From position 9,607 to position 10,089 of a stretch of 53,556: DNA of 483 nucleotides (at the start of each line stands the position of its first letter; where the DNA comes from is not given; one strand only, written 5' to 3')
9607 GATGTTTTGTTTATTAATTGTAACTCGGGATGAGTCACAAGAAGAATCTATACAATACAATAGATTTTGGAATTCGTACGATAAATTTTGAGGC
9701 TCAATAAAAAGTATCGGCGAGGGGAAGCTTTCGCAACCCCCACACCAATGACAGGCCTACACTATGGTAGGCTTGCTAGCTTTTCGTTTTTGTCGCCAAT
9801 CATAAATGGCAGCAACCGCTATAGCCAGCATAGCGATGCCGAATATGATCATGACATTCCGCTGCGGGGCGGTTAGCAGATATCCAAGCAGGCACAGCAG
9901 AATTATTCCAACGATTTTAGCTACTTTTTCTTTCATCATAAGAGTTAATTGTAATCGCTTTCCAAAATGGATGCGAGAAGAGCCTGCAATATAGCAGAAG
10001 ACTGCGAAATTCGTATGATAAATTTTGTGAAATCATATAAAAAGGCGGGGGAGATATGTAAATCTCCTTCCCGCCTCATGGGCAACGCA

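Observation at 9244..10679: Tandem array of four terminator-bounded cassettes for small hydrophobic peptides sharing a conserved ~90-nt leader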

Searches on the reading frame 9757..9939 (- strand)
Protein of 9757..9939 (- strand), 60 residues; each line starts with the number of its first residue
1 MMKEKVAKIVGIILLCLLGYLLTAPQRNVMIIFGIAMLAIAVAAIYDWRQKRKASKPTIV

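Call 11: search_protein_families(library=pfam, proteins=[window:9757-9939:-], max_evalue=1)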
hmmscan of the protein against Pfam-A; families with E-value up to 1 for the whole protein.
window:9757-9939:- (60 aa): 8 families
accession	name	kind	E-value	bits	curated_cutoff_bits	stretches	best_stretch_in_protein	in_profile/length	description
PF14256.11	YwiC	-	0.0019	18.9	25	1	8-54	62-107/126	YwiC-like protein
PF13567.11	DUF4131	-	0.0075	16.4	31.6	1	10-53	13-56/165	Domain of unknown function (DUF4131)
PF04932.20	Wzy_C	-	0.021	15.1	31.7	1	8-48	18-58/149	O-Antigen ligase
PF19744.4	DUF6232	-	0.024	15.5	27.4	1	9-52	42-82/117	Family of unknown function (DUF6232)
PF12669.12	FeoB_associated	-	0.049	14.3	27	0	31-54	3-26/44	FeoB-associated Cys-rich membrane protein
PF04246.17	RseC_MucC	-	0.061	13.7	24.4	1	9-57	75-126/130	Positive regulator of sigma(E), RseC/MucC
PF11711.13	Tim54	-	0.065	12.5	34.7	1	23-56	15-47/376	Inner membrane protein import complex subunit Tim54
PF15330.11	SIT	-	0.22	12.4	27.6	1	29-56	3-30/114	SHP2-interacting transmembrane adaptor protein, SIT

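Call 20: search_protein_families(library=ncbifam, proteins=[window:9757-9939:-], max_evalue=1)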
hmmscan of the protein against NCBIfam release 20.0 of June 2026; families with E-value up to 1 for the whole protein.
window:9757-9939:- (60 aa): 4 families
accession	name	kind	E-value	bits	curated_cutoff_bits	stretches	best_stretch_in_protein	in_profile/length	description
TIGR01167.1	LPXTG_anchor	domain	0.018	15.7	15.9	0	28-51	11-32/34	LPXTG cell wall anchor domain-containing protein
TIGR03662.1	Chlor_Arch_YYY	subfamily_domain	0.051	12.2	300.25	1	6-56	37-91/727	chlor_Arch_YYY domain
TIGR03750.1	conj_TIGR03750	hypoth_equivalog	0.06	13.3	70.75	1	7-57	26-78/111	TIGR03750 family conjugal transfer protein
NF052259.1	SCO2584_fam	equivalog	0.19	12.3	80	1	30-53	143-168/204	SCO2584 family spore wall biosynthesis protein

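Call 21: search_protein_families(library=phrogs, proteins=[window:9757-9939:-], max_evalue=1)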
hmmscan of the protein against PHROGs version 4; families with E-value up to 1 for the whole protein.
window:9757-9939:- (60 aa): 7 families
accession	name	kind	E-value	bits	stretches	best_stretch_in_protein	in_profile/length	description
phrog_21940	-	unknown function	0.00021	22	1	12-56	18-60/72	-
phrog_3045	-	moron, auxiliary metabolic gene and host takeover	0.00046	21.2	1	7-56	17-67/91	membrane protein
phrog_1563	-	unknown function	0.01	17.2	1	7-57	18-67/97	-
phrog_9418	-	unknown function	0.015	16.7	1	5-56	64-117/120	-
phrog_24226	-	unknown function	0.046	14.3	1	3-47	11-55/222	-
phrog_14388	-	moron, auxiliary metabolic gene and host takeover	0.13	13.8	1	29-53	23-47/82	membrane protein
phrog_37983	-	unknown function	0.6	11.3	1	27-40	2-15/48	-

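Call 29: find_homologous_proteins(query=window:9757-9939:-, max_evalue=1)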
Query window:9757-9939:- (60 aa): 1 proteins with E <= 1 among 1 candidates.
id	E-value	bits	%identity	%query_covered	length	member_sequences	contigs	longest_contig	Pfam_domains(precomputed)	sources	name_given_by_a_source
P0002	6.7e-30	118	100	100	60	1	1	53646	-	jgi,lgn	-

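Call 72: search_protein_families(library=padloc, proteins=[window:9757-9939:-], max_evalue=1)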
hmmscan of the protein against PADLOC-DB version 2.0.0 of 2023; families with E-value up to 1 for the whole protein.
window:9757-9939:- (60 aa): 0 families
